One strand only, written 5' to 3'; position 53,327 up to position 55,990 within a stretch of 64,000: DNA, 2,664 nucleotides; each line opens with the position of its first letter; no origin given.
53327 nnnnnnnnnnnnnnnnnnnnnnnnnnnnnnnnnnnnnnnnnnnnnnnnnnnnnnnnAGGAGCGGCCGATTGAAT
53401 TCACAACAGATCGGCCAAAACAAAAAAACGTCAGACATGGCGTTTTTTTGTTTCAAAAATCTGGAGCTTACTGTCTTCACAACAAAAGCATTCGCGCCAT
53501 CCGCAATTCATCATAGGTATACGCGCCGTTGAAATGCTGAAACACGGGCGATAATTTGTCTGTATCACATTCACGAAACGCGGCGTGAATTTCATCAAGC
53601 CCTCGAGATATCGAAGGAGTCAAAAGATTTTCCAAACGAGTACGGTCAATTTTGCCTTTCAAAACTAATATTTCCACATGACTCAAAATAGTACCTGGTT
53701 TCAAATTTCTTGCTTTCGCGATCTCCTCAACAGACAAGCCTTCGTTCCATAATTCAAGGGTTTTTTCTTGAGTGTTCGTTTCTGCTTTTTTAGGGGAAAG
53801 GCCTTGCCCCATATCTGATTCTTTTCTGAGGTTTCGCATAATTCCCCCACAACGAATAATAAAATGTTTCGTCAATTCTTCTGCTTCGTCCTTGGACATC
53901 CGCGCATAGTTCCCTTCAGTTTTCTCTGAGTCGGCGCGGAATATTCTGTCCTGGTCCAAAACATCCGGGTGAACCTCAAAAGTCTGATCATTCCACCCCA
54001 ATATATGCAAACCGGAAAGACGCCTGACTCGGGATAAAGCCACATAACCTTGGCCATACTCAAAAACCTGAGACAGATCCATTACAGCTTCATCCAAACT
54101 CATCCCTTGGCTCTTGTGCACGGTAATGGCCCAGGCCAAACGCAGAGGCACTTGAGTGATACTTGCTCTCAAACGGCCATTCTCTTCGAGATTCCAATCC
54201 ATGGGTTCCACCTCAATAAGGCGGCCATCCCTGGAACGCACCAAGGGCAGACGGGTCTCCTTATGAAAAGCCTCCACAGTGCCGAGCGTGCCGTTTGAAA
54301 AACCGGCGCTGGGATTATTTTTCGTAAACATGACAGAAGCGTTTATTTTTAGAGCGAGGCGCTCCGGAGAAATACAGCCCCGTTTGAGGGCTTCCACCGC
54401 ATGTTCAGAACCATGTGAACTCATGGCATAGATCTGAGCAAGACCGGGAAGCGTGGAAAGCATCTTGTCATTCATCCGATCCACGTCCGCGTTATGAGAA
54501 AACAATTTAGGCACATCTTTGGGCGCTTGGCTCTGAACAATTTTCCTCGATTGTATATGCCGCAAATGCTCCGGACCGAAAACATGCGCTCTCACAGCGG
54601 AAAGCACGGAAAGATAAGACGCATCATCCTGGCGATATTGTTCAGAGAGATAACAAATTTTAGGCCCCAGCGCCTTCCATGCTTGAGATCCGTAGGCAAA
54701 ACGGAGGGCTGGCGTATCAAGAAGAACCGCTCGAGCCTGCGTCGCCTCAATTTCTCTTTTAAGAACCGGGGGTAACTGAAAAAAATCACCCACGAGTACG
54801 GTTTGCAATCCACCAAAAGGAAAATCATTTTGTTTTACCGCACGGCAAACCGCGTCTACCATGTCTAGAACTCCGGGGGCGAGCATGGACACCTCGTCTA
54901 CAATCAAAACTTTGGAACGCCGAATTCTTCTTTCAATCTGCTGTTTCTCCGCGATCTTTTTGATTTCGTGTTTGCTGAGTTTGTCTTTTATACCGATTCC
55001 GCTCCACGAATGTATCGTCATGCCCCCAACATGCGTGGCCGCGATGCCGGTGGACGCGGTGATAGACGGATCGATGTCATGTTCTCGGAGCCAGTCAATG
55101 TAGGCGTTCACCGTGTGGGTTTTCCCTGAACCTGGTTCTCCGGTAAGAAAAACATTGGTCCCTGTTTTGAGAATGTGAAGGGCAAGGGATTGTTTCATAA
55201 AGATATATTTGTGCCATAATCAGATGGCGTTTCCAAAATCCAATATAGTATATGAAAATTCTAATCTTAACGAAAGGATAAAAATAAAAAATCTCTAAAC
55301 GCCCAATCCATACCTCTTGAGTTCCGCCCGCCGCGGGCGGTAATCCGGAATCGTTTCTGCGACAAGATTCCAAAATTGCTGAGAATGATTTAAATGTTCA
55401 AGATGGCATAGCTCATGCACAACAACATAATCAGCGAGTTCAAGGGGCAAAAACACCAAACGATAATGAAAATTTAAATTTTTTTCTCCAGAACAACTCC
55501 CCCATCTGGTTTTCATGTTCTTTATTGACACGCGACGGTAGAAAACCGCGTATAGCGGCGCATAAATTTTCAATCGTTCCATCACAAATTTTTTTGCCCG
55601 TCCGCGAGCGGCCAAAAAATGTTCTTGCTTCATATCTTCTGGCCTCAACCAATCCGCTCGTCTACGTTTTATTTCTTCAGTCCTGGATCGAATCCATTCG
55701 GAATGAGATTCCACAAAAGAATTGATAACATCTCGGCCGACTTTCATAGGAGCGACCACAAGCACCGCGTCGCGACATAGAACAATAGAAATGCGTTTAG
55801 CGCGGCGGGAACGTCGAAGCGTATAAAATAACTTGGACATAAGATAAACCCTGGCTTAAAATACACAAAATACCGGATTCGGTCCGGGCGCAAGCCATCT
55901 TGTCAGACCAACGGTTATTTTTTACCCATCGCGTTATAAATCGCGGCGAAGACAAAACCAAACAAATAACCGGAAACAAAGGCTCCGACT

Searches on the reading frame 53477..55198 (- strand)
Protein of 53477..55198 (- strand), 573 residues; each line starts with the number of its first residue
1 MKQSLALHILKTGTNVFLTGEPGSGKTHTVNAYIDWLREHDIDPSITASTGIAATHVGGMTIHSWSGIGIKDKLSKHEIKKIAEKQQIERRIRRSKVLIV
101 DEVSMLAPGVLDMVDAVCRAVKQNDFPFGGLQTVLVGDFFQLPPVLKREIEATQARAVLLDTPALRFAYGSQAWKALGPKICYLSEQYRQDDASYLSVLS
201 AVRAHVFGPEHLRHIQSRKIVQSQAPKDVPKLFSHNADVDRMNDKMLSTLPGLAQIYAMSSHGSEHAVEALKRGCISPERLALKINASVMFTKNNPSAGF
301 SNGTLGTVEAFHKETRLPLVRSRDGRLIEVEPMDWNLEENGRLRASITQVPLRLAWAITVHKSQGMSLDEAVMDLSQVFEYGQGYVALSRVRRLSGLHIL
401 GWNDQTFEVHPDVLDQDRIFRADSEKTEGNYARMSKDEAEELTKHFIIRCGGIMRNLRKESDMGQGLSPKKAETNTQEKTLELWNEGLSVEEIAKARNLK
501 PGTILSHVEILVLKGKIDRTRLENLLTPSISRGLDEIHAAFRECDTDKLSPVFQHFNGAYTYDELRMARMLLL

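Call 5: search_protein_families(library=pfam, proteins=[window:53477-55198:-], max_evalue=0.1)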
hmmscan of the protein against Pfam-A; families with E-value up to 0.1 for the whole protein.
window:53477-55198:- (573 aa): 26 families (the best 25 are shown)
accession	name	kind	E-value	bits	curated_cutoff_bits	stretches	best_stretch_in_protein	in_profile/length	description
PF05970.20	PIF1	-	8.3e-31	107.7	25.9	1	10-160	19-170/223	PIF1-like helicase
PF14493.12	HTH_40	-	2.9e-20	72.8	27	1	476-569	1-89/89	Helix-turn-helix domain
PF13245.12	AAA_19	-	8.1e-14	52.4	25.1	1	11-145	9-132/134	AAA domain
PF13604.12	AAA_30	-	8.5e-10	39.1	27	1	7-146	11-132/191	AAA domain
PF13401.12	AAA_22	-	9.2e-08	32.9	27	1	12-137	4-122/130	AAA domain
PF21530.3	Pif1_2B_dom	-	0.00011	22.2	23.9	1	269-309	4-45/47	DNA helicase Pif1, 2B domain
PF13086.12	AAA_11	-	0.00044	20.6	27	0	9-38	13-42/257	AAA domain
PF18335.7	SH3_13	-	0.00077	19.6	41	1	283-315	26-58/65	ATP-dependent RecD-like DNA helicase SH3 domain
PF02689.20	Herpes_Helicase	-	0.0011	17.5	27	0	357-393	732-770/808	Helicase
PF13479.12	AAA_24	-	0.0012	19.2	27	1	14-128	3-99/195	AAA domain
PF13412.12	HTH_24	-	0.0022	18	21.9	1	485-517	15-47/48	Winged helix-turn-helix DNA-binding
PF03266.21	NTPase_1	-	0.0024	18.2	23.9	0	15-41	1-27/168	NTPase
PF20720.3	nSTAND3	-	0.0033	17.6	27.2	1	6-44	10-48/155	Novel STAND NTPase 3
PF13191.12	AAA_16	-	0.004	18.1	32.6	1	12-39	21-50/167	AAA ATPase domain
PF07728.20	AAA_5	-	0.0044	17.5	22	0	15-112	1-84/139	AAA domain (dynein-related subfamily)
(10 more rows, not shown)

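Call 41: find_encoding_contigs(protein=window:53477-55198:-, flank=10000, max_places=6)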
Protein window:53477-55198:- (573 aa): 8 contigs read that carry it; 6 places shown.
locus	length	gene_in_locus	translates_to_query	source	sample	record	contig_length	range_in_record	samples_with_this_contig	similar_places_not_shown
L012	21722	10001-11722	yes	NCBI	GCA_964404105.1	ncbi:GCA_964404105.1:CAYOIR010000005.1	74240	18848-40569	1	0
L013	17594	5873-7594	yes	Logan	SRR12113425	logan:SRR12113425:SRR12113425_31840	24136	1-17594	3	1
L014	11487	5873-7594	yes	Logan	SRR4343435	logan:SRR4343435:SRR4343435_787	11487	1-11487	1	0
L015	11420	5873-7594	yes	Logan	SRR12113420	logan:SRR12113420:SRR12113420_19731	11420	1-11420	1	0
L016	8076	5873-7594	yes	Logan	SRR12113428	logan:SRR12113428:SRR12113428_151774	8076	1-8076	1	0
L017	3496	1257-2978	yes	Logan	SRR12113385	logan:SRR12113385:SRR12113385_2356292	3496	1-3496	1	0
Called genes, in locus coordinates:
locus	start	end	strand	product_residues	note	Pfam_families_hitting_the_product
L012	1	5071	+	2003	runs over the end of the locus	PF18915:DUF5667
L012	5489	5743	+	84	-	PF01329:Pterin_4a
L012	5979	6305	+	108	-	PF00076:RRM_1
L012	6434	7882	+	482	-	PF06123:CreD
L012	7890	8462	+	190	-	-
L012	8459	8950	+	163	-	PF00472:RF-1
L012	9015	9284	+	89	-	-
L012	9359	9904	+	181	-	PF01863:YgjP-like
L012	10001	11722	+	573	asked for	PF05970:PIF1, PF13245:AAA_19, PF13401:AAA_22, PF13604:AAA_30, PF14493:HTH_40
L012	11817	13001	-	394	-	PF26125:AcrVA2-like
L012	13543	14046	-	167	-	-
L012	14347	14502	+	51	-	-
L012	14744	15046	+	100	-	PF01741:MscL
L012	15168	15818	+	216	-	PF12705:PDDEXK_1, PF01930:Cas_Cas4 (faint)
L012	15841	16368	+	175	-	PF01625:PMSR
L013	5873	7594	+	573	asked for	PF05970:PIF1, PF13245:AAA_19, PF13401:AAA_22, PF13604:AAA_30, PF14493:HTH_40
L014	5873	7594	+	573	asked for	PF05970:PIF1, PF13245:AAA_19, PF13401:AAA_22, PF13604:AAA_30, PF14493:HTH_40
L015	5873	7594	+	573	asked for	PF05970:PIF1, PF13245:AAA_19, PF13401:AAA_22, PF13604:AAA_30, PF14493:HTH_40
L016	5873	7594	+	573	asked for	PF05970:PIF1, PF13245:AAA_19, PF13401:AAA_22, PF13604:AAA_30, PF14493:HTH_40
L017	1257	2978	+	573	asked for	PF05970:PIF1, PF13245:AAA_19, PF13401:AAA_22, PF13604:AAA_30, PF14493:HTH_40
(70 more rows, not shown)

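Call 52: find_related_loci(query=window:53477-55198:-, collection=metagenome_contigs, flank=8000)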
Query window:53477-55198:- (573 aa) in metagenome_contigs; peptide patterns used: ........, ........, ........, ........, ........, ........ (x = any residue, [..] = any of these).
194 stretches matched a pattern, but none encodes a relative of the query by tblastn (E <= 1e-3).

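Call 53: find_homologous_proteins(query=window:53477-55198:-, max_evalue=1e-30)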
Query window:53477-55198:- (573 aa): 8000 proteins with E <= 1e-30 among 8000 candidates; the best 120 are listed.
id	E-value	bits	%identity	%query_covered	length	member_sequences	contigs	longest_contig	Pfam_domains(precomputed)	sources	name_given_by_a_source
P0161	0.0e+0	1294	100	100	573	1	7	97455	PF05970.21,PF13604.13,PF13245.13,PF14493.13,PF13401.13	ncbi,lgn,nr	ncbi:MAG: helix-turn-helix domain-containing protein [Candidatus Magasanikbacteria bacterium]|nr:hel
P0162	0.0e+0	1011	78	100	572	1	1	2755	PF05970.21,PF13604.13,PF13245.13,PF14493.13,PF13401.13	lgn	-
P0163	2.7e-223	761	60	100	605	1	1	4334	PF13086.13,PF05970.21,PF13604.13,PF13245.13,PF14493.13,PF13401.13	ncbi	ncbi:MAG: helix-turn-helix domain-containing protein [Candidatus Sungiibacteriota bacterium]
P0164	1.1e-222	759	59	100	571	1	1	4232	PF05970.21,PF13604.13,PF13245.13,PF14493.13,PF13401.13,PF21530.4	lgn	-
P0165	5.1e-222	756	59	100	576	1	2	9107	PF05970.21,PF13604.13,PF13245.13,PF14493.13,PF13401.13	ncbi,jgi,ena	-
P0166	1.4e-221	755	59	100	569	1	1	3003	PF05970.21,PF13604.13,PF13245.13,PF14493.13,PF13401.13,PF21530.4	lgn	-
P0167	2.3e-221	754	58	100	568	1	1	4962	PF05970.21,PF13604.13,PF13245.13,PF14493.13,PF13401.13,PF21530.4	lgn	-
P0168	8.1e-220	749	59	100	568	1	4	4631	PF05970.21,PF13604.13,PF13245.13,PF14493.13,PF21530.4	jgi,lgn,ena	-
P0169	1.1e-219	749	58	100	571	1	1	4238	PF05970.21,PF13604.13,PF13245.13,PF14493.13,PF13401.13,PF21530.4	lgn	-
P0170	4.8e-219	747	58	100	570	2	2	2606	PF05970.21,PF13604.13,PF13245.13,PF14493.13,PF13401.13,PF21530.4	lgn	-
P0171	9.8e-219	746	59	100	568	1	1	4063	PF05970.21,PF13604.13,PF13245.13,PF14493.13,PF13401.13,PF21530.4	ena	-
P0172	1.5e-218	745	58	100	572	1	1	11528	PF13086.13,PF05970.21,PF13604.13,PF13245.13,PF14493.13,PF13401.13,PF21530.4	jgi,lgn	-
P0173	1.8e-218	745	59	100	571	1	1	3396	PF05970.21,PF13604.13,PF13245.13,PF14493.13,PF13401.13,PF21530.4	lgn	-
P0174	3.6e-218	744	58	100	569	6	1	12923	PF05970.21,PF13604.13,PF13245.13,PF14493.13,PF13401.13,PF21530.4,PF07728.21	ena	-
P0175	1.0e-217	742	58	100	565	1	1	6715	PF05970.21,PF13604.13,PF13245.13,PF14493.13,PF13401.13,PF21530.4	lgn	-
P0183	2.5e-216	738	59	100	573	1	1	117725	PF05970.21,PF13604.13,PF13245.13,PF14493.13,PF13401.13,PF21530.4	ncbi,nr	ncbi:MAG: AAA family ATPase [bacterium]|nr:AAA family ATPase [bacterium]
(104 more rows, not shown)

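Call 55: find_encoding_contigs(protein=P0162, flank=10000, max_places=3)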
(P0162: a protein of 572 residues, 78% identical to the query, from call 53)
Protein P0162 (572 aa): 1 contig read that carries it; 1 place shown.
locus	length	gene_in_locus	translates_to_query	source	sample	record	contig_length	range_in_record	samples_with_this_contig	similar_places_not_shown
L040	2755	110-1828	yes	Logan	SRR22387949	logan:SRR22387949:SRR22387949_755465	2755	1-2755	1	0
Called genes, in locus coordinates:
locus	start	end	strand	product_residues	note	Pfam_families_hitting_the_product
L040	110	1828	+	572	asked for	PF05970:PIF1, PF13245:AAA_19, PF13401:AAA_22 (weak), PF13604:AAA_30, PF14493:HTH_40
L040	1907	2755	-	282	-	?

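Call 56: find_encoding_contigs(protein=P0183, flank=8000, max_places=2)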
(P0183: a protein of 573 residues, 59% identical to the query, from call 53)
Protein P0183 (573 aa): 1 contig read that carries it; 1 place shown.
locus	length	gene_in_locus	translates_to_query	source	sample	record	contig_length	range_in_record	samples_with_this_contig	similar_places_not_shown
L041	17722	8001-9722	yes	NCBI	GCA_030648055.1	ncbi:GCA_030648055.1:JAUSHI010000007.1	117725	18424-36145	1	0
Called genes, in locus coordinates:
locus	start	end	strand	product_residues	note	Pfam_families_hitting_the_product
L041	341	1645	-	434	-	PF13200:DUF4015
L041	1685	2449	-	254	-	PF13529:Peptidase_C39_2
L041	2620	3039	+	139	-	PF01641:SelR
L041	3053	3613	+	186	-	PF01625:PMSR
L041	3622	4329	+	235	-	-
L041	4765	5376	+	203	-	PF04542:Sigma70_r2, PF08281:Sigma70_r4_2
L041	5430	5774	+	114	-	-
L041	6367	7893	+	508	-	PF12072:RNase_Y_N, PF00013:KH_1 (weak), PF08668:HDOD (faint), PF01966:HD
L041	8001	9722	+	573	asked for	PF05970:PIF1, PF13245:AAA_19, PF13401:AAA_22, PF13604:AAA_30, PF21530:Pif1_2B_dom, PF14493:HTH_40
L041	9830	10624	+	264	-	PF00149:Metallophos, PF13277:YmdB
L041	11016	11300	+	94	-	PF00216:Bac_DNA_binding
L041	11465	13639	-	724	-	PF00912:Transgly, PF00905:Transpeptidase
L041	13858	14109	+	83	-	-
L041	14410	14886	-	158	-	PF08211:dCMP_cyt_deam_2, PF00383:dCMP_cyt_deam_1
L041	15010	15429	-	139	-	-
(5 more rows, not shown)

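Call 96: search_protein_families(library=padloc, proteins=[window:53477-55198:-], max_evalue=0.01)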
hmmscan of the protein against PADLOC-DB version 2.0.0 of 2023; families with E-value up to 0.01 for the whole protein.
window:53477-55198:- (573 aa): 11 families
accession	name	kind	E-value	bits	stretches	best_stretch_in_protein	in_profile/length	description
PDLC05064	PDC-S68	-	3.5e-16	56.1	2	17-145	704-824/1273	-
PDLC01734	typeIV_RecD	-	1.2e-15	54.8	1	16-145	357-476/763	RecD_0_IVD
PDLC01148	RecD_like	-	5.1e-15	52.8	1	17-145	332-445/719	RecD/Tra ATPase fused to N-terminal HHH domain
PDLC05065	PDC-S68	-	4.1e-14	49.3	2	3-145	610-745/1221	-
PDLC05066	PDC-S68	-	1.3e-09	34.7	1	17-145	597-721/1202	-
PDLC04476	PDC-M16A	-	1.8e-09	34.6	1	15-146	26-181/691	-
PDLC04475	PDC-M16A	-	2.1e-08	31.2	1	9-107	26-136/721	-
PDLC04140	mad8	-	0.00015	19.4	1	10-35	24-49/314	mads_8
PDLC03920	MkoA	-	0.0015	14.9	0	132-152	817-837/1112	-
PDLC04474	PDC-M16A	-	0.0034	13.9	0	10-112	231-340/917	-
PDLC05035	PDC-S53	-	0.0036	13.4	0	344-369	807-832/900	-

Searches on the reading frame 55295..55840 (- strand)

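Call 94: search_protein_families(library=pfam, proteins=[window:55295-55840:-], max_evalue=0.1)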
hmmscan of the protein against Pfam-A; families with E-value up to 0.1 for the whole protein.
window:55295-55840:- (181 aa): 2 families
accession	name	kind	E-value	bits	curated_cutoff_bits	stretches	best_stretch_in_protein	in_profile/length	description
PF01863.23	YgjP-like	-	4.6e-45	154.6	26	2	74-176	104-206/207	YgjP-like, metallopeptidase domain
PF08325.16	WLM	-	0.00012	22.6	26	1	129-162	76-109/190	WLM domain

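Call 96: search_protein_families(library=padloc, proteins=[window:55295-55840:-], max_evalue=0.01)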
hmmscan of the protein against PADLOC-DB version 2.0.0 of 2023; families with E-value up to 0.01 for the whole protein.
window:55295-55840:- (181 aa): 0 families
